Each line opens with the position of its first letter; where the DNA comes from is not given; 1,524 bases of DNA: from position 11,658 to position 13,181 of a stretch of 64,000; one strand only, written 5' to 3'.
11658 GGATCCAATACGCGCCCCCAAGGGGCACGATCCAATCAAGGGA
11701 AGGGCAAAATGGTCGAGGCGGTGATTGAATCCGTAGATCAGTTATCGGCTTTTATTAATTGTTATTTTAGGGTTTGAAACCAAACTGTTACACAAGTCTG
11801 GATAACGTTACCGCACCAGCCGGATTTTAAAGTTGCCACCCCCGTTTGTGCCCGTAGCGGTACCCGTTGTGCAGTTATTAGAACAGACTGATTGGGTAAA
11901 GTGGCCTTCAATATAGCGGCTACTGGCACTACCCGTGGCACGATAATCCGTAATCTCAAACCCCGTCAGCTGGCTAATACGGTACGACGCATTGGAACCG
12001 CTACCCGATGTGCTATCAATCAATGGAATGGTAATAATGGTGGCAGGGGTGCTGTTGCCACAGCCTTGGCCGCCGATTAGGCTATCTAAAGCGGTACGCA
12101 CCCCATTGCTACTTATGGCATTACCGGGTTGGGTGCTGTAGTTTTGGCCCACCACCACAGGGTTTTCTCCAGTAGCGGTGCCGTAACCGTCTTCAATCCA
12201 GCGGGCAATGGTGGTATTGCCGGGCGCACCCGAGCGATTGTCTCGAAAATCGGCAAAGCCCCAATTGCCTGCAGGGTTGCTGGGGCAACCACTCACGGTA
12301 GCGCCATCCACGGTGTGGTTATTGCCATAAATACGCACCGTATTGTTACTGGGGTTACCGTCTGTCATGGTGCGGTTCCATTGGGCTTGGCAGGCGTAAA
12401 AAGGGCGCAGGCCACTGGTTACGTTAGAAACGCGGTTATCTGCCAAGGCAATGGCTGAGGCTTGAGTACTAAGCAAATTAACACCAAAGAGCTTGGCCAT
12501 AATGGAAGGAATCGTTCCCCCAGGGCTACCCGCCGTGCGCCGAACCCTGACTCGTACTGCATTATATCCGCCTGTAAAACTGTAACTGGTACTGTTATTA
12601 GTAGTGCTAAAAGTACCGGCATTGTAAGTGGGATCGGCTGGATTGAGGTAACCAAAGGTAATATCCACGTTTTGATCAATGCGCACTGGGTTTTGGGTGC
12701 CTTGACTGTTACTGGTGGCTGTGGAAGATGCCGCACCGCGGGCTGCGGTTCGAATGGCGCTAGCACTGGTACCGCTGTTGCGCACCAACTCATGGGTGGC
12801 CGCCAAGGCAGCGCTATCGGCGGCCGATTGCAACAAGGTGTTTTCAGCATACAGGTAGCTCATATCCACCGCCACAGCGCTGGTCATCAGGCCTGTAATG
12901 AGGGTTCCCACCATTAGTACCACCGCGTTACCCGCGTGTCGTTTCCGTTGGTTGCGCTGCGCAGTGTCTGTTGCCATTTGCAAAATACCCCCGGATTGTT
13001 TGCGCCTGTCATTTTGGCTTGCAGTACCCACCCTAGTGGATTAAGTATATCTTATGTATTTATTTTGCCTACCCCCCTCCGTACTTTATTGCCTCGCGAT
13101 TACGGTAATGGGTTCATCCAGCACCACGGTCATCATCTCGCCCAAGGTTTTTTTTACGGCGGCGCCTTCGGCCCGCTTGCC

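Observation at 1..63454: Recurrent N-terminal 'x-F-G' motif in unrelated hypothetical proteins: possible export or targeting signal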

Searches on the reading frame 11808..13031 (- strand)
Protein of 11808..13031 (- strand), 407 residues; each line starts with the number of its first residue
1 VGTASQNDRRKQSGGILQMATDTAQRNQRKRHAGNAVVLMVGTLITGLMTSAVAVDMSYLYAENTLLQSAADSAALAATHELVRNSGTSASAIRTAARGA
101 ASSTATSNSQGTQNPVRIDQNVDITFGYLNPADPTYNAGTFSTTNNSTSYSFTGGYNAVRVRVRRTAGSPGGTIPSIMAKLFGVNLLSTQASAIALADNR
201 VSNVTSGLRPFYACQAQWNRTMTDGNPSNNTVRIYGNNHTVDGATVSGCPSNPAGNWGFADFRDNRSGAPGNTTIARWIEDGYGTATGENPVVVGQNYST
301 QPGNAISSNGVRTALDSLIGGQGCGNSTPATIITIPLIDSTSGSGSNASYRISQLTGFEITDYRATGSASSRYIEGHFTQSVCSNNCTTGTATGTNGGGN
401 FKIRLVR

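Call 18: search_protein_families(library=pfam, proteins=[window:11808-13031:-], max_evalue=0.001)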
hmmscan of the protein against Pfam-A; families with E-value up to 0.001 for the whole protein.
window:11808-13031:- (407 aa): 2 families
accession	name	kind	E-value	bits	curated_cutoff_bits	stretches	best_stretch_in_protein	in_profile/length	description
PF09977.15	Tad_C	-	2.3e-08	35.4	22.1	1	78-195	2-93/93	Putative Tad-like Flp pilus-assembly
PF13400.11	Tad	-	1.8e-06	28.6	22.3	1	34-78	1-44/47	Putative Flp pilus-assembly TadE/G-like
